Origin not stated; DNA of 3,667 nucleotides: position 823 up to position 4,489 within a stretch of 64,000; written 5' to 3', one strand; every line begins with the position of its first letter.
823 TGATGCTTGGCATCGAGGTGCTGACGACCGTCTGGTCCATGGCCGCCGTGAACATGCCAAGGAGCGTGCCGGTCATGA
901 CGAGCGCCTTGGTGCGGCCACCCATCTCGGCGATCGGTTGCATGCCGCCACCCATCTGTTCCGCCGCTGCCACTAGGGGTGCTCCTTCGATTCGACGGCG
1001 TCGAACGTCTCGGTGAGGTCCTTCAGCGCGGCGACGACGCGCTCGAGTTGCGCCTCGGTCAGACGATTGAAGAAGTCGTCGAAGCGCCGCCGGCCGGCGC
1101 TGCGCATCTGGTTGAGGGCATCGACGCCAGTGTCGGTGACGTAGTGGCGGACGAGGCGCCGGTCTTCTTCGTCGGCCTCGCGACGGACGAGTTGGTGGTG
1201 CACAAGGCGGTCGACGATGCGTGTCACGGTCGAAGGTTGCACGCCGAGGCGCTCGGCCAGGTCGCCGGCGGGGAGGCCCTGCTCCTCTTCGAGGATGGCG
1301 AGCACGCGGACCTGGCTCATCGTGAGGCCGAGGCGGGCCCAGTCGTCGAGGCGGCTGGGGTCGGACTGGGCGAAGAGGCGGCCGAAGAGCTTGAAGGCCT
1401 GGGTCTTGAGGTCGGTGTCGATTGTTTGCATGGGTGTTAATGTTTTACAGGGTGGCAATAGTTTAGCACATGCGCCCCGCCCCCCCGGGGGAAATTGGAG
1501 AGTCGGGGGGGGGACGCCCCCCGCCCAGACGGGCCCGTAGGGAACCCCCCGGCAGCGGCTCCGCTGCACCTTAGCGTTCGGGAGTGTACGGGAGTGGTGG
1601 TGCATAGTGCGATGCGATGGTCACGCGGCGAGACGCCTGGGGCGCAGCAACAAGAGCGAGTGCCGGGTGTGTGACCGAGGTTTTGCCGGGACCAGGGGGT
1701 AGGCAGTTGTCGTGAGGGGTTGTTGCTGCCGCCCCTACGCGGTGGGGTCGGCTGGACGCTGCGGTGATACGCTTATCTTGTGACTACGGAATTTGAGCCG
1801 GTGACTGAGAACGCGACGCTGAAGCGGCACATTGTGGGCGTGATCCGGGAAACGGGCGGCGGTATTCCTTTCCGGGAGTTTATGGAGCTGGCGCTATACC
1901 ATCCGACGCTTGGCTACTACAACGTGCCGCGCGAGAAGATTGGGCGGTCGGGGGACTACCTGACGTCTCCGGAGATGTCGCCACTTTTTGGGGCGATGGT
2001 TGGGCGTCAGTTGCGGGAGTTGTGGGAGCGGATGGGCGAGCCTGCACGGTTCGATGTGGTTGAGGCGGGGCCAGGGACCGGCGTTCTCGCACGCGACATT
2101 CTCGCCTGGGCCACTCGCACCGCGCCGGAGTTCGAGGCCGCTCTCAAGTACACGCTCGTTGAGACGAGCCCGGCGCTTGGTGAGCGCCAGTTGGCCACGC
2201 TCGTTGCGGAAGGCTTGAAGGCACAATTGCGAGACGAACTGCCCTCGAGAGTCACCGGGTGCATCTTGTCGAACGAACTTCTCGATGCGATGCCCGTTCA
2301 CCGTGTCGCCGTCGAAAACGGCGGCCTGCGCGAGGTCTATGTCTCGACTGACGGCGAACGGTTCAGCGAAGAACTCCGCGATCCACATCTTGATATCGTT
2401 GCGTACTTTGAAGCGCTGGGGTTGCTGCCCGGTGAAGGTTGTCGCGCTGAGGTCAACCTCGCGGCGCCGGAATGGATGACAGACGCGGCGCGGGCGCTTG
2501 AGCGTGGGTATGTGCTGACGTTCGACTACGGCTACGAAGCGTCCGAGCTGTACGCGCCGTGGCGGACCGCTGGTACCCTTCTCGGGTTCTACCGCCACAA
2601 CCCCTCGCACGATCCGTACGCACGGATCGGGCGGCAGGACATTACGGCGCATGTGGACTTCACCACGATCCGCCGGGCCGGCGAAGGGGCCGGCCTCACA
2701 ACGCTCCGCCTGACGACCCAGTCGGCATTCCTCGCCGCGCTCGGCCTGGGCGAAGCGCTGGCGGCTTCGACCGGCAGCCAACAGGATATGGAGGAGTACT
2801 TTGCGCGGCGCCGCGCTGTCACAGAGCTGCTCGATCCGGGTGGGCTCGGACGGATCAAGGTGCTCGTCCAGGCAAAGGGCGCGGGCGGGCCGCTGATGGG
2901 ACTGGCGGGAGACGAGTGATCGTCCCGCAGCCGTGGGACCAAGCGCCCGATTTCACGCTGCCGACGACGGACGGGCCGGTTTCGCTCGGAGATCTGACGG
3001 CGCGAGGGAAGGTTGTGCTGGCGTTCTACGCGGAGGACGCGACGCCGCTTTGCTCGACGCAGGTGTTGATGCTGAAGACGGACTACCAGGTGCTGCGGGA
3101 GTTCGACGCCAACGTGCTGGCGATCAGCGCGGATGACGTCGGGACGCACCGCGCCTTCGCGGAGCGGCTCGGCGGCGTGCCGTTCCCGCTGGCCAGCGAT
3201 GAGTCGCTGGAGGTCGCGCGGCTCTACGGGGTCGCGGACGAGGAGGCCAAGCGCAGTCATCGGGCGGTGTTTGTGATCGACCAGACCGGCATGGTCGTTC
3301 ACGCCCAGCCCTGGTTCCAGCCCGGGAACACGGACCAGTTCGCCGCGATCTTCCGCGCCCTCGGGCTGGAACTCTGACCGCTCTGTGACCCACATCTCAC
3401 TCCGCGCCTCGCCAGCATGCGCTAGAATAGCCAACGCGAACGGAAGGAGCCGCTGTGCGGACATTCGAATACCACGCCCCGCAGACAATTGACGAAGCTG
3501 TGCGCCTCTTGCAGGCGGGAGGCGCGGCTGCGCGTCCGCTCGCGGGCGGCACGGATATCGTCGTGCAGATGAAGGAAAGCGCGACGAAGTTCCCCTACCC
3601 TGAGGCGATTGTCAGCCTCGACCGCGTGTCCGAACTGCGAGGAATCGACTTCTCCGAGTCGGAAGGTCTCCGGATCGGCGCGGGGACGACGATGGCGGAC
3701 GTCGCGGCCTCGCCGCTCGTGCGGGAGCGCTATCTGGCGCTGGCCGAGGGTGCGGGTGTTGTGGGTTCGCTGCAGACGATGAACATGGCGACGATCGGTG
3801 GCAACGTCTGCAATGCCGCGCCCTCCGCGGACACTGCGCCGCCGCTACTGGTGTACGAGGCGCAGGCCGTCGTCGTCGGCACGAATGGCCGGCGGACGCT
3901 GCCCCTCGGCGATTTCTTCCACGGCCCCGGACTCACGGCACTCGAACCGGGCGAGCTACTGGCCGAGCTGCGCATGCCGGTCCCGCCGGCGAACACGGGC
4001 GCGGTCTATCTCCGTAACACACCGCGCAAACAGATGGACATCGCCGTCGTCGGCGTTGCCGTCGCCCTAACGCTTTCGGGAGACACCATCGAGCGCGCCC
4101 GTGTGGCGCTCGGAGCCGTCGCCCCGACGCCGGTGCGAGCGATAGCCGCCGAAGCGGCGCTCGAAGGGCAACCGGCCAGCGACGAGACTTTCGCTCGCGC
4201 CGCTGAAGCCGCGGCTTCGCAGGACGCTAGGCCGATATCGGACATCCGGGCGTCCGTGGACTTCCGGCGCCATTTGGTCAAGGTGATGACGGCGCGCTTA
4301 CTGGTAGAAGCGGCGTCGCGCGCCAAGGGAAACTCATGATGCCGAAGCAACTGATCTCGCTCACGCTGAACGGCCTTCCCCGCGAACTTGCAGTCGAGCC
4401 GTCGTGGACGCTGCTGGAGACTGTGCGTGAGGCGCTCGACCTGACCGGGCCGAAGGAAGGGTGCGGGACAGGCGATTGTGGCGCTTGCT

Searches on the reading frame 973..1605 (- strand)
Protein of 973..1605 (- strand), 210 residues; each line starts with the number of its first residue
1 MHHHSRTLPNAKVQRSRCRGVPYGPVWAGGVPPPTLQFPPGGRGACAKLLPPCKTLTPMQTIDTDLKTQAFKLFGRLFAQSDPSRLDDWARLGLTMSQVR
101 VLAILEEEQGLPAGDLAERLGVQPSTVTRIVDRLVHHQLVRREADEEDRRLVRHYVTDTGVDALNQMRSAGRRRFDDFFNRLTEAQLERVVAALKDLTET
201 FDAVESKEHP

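Call 58: search_protein_families(library=pfam, proteins=[window:973-1605:-], max_evalue=0.00001)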
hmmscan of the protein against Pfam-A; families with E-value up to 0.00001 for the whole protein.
window:973-1605:- (210 aa): 8 families
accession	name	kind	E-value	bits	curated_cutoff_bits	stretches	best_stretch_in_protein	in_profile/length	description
PF01047.28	MarR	-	2.7e-19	69.3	24.6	1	94-152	1-59/59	MarR family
PF12802.13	MarR_2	-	4.1e-15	56.1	27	1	92-150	1-60/61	MarR family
PF13463.12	HTH_27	-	4.7e-08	33.6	22.2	1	94-160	1-68/68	Winged helix DNA-binding domain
PF09339.16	HTH_IclR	-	7.4e-08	32.5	22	1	100-143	7-51/52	IclR helix-turn-helix domain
PF13412.12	HTH_24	-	1.7e-07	31.2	21.9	1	99-135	6-42/48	Winged helix-turn-helix DNA-binding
PF22381.2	Staph_reg_Sar_Rot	-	6.7e-07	29.8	27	1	92-166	10-84/85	Transcriptional regulator SarA/Rot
PF25213.1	HVO_A0261_N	-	3.3e-06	27.3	35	1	87-145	2-59/86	HVO_A0261 N-terminal domain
PF13384.12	HTH_23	-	5.2e-06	26.6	24.6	0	99-134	6-41/50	Homeodomain-like domain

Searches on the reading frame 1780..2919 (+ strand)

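Call 58: search_protein_families(library=pfam, proteins=[window:1780-2919:+], max_evalue=0.00001)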
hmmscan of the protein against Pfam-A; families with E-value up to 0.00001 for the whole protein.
window:1780-2919:+ (379 aa): 1 family
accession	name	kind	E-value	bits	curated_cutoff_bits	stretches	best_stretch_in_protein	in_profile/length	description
PF02636.23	Methyltransf_28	-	5.6e-62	209.9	23.3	1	73-310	1-247/249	Putative S-adenosyl-L-methionine-dependent methyltransferase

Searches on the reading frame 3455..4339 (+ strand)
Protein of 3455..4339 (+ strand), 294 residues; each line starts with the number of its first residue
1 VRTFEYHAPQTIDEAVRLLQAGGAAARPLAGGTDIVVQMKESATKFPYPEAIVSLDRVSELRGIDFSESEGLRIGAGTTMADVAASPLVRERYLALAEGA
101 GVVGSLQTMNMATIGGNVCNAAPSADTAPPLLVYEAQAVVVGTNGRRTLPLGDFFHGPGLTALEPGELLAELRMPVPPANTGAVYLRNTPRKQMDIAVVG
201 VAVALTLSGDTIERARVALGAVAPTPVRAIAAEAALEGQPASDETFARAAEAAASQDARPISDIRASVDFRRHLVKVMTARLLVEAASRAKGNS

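Call 58: search_protein_families(library=pfam, proteins=[window:3455-4339:+], max_evalue=0.00001)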
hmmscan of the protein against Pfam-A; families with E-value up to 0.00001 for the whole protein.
window:3455-4339:+ (294 aa): 2 families
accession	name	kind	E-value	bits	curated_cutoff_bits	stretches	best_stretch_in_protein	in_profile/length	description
PF00941.27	FAD_binding_5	-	2.6e-46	158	27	1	3-176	2-169/170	FAD binding domain in molybdopterin dehydrogenase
PF03450.22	CO_deh_flav_C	-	2.6e-29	101.8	25.5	1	187-285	4-101/102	CO dehydrogenase flavoprotein C-terminal domain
